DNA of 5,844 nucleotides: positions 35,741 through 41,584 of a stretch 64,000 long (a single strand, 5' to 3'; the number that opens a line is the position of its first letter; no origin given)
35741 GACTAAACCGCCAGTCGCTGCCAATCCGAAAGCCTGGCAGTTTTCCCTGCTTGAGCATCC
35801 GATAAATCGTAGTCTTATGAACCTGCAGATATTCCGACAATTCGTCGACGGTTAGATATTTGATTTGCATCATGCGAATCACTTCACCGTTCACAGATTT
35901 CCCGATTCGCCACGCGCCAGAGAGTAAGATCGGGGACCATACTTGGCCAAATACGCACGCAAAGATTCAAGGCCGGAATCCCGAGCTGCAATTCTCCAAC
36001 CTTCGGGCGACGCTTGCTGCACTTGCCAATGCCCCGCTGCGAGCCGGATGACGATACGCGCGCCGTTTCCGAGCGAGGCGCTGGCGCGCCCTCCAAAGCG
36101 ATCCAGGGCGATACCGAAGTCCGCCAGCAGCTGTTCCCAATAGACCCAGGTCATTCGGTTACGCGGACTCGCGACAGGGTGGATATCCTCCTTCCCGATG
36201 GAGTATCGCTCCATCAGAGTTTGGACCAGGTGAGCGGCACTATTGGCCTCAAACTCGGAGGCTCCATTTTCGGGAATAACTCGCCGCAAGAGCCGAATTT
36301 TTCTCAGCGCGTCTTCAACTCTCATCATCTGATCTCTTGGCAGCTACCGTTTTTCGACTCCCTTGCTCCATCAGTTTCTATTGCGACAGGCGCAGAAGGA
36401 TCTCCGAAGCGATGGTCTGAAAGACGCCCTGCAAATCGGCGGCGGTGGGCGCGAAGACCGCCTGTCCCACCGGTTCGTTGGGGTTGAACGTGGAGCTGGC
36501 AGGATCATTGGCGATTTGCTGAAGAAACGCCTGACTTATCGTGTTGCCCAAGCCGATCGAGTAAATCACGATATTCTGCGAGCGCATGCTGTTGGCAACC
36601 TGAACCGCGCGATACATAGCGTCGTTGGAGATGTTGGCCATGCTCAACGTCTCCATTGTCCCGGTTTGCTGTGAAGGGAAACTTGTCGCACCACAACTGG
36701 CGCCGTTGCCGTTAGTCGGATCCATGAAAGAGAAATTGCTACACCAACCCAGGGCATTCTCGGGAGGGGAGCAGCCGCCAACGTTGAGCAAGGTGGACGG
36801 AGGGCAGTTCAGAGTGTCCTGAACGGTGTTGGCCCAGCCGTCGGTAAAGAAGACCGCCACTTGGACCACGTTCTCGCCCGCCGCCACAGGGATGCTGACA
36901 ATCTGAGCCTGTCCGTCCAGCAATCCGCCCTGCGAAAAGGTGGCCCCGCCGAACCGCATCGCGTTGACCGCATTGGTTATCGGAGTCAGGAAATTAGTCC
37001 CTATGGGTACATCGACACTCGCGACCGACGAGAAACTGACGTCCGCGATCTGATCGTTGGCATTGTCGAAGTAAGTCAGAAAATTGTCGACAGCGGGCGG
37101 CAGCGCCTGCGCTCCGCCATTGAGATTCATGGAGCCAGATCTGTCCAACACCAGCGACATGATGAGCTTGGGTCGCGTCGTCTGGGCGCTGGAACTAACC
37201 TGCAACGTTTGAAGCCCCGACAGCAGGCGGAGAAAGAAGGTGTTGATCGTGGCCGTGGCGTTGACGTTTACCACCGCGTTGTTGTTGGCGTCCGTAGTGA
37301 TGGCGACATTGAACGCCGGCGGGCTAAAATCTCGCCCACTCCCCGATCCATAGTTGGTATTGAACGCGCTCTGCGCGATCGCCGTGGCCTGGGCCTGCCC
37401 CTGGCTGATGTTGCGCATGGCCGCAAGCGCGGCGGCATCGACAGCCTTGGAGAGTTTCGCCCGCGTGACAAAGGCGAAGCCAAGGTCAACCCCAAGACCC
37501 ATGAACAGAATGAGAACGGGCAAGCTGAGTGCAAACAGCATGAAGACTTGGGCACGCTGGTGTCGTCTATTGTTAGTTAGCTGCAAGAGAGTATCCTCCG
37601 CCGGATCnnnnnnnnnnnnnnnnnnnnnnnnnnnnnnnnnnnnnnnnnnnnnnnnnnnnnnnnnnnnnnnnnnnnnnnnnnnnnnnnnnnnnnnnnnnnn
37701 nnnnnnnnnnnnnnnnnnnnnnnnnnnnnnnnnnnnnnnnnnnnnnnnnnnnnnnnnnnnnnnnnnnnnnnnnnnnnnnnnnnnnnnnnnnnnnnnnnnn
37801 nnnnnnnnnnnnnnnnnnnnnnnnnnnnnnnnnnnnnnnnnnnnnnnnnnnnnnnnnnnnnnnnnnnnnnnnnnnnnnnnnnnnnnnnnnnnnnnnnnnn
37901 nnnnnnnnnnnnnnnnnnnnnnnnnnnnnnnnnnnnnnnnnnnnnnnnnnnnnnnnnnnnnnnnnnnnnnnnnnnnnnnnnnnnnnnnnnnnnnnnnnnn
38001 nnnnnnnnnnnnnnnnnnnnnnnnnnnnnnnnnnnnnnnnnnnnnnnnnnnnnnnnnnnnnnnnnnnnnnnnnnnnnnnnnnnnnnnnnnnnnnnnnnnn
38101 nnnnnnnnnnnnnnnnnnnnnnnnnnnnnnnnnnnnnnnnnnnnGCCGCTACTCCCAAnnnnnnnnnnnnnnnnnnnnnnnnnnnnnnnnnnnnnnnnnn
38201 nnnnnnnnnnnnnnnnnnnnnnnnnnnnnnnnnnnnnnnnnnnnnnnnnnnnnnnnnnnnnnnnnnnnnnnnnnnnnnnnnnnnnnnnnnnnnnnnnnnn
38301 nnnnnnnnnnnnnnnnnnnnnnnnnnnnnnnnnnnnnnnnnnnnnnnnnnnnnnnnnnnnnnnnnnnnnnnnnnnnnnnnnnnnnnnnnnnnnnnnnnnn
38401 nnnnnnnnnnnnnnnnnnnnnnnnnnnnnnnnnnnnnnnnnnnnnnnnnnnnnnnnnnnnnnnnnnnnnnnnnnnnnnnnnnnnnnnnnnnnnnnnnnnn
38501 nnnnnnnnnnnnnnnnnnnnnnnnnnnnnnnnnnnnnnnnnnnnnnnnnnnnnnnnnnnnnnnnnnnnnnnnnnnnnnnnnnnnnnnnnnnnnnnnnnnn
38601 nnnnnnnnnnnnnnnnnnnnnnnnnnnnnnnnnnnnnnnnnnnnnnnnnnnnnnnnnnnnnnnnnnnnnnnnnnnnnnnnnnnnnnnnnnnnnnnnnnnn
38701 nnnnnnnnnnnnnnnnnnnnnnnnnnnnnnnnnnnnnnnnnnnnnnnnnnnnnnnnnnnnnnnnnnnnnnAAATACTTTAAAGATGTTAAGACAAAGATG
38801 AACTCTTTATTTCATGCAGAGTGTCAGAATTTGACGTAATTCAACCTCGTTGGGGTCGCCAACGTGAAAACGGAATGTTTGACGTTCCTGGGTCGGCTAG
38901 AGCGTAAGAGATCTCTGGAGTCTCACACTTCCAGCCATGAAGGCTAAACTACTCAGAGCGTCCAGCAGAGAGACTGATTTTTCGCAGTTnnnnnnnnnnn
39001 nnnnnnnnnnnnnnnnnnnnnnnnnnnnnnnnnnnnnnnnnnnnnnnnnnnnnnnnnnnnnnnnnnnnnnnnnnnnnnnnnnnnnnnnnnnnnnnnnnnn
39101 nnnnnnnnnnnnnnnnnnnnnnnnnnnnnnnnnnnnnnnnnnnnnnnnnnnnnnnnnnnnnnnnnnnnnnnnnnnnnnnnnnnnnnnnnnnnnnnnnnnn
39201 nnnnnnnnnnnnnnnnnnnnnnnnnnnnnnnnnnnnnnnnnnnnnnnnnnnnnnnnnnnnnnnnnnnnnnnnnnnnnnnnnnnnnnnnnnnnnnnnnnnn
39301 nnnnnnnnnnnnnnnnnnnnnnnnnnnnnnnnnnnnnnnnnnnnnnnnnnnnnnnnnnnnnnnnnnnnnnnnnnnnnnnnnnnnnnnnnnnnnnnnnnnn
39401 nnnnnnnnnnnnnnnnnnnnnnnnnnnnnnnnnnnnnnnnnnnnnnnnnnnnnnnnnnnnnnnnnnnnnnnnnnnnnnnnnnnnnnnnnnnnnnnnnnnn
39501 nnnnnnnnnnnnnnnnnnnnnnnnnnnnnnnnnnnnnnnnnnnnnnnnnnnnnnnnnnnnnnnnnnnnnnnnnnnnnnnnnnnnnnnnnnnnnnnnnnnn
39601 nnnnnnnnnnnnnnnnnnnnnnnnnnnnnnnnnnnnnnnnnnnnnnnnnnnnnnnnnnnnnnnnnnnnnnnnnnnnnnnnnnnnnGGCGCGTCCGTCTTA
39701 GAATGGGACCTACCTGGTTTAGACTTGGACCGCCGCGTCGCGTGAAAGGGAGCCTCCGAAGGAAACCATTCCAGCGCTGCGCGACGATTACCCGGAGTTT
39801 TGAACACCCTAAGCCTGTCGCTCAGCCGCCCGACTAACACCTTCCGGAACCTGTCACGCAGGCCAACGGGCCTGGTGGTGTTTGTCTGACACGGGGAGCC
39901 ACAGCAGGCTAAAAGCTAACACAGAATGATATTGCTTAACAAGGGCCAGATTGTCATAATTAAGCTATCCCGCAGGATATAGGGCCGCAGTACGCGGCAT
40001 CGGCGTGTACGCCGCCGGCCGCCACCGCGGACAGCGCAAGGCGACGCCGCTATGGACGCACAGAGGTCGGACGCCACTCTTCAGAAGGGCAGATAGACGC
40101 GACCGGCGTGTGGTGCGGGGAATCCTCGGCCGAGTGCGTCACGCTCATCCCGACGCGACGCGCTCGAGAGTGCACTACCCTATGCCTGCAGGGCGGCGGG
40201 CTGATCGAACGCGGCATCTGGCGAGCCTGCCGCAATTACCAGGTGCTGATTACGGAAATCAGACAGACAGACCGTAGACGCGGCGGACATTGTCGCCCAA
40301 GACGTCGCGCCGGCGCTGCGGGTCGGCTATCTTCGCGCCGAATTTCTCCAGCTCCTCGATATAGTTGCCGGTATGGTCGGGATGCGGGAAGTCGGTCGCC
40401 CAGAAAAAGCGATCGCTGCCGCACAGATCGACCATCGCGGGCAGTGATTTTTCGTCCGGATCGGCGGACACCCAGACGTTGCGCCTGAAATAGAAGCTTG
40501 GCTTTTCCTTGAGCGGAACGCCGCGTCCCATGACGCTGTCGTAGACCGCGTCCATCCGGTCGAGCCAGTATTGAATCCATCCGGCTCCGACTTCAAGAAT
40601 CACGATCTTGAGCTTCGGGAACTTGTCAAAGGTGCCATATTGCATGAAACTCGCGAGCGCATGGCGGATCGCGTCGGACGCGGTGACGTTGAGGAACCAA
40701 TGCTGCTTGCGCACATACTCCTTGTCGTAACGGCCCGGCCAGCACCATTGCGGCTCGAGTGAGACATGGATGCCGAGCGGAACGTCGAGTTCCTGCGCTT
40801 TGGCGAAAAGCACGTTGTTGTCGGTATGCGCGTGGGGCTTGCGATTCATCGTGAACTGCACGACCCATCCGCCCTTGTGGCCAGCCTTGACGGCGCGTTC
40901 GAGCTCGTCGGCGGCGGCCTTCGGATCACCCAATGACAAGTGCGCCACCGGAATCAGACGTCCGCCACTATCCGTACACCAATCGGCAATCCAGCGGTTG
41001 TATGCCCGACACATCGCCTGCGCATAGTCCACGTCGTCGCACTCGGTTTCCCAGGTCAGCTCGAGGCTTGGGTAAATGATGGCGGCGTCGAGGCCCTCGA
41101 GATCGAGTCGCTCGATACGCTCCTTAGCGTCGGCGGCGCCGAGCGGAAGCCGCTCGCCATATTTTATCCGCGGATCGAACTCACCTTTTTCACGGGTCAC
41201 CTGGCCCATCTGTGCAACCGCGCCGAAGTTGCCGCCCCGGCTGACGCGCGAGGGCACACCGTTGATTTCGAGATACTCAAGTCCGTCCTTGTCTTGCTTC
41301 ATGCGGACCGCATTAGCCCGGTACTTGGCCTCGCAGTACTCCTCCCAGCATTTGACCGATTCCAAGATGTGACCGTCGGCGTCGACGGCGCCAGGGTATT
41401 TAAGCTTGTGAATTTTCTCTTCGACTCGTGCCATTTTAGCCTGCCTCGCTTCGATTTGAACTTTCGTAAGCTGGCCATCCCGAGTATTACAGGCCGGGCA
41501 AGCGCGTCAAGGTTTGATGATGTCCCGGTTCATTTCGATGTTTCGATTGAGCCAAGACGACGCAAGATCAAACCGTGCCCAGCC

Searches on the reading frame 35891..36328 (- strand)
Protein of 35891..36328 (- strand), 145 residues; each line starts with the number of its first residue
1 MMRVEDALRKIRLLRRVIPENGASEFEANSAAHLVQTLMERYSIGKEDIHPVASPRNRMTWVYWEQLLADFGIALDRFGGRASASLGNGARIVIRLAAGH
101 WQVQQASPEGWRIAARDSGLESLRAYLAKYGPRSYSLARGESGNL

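Call 79: search_protein_families(library=pfam, proteins=[window:35891-36328:-], max_evalue=0.001)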
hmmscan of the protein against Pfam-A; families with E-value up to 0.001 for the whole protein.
window:35891-36328:- (145 aa): 1 family
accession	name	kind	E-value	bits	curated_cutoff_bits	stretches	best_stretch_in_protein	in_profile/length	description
PF10979.13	DUF2786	-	0.00012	22.4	23.9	1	20-44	14-38/40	Protein of unknown function (DUF2786)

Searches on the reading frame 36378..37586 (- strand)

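Call 79: search_protein_families(library=pfam, proteins=[window:36378-37586:-], max_evalue=0.001)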
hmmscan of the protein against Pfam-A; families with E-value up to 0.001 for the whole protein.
window:36378-37586:- (402 aa): 4 families
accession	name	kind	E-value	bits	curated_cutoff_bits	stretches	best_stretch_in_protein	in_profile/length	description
PF00092.34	VWA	-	6.4e-12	46.5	23.8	1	145-254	4-117/174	von Willebrand factor type A domain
PF13400.11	Tad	-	4e-09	37.1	22.3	1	14-58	3-46/47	Putative Flp pilus-assembly TadE/G-like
PF07811.17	TadE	-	4.7e-06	27.1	22.9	1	18-53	7-42/43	TadE-like protein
PF13519.12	VWA_2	-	2.4e-05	25.3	27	1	145-250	3-106/107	von Willebrand factor type A domain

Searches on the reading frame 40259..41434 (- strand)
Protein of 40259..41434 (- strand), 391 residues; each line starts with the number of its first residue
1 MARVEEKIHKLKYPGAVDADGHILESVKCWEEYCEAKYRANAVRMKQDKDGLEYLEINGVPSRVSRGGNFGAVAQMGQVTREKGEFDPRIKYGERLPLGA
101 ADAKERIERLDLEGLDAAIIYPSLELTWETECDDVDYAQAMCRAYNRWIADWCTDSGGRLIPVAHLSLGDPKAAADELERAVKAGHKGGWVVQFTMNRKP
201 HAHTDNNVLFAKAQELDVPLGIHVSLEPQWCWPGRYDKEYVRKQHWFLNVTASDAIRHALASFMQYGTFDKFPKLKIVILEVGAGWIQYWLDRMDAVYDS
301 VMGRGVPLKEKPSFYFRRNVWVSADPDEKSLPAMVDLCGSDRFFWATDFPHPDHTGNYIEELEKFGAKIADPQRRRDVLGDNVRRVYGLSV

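Call 10: search_protein_families(library=pfam, proteins=[window:40259-41434:-], max_evalue=0.01)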
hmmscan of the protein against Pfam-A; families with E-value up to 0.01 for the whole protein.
window:40259-41434:- (391 aa): 1 family
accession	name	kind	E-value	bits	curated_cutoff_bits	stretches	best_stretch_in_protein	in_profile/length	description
PF04909.20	Amidohydro_2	-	4.5e-32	112.4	26.4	1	131-389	51-289/289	Amidohydrolase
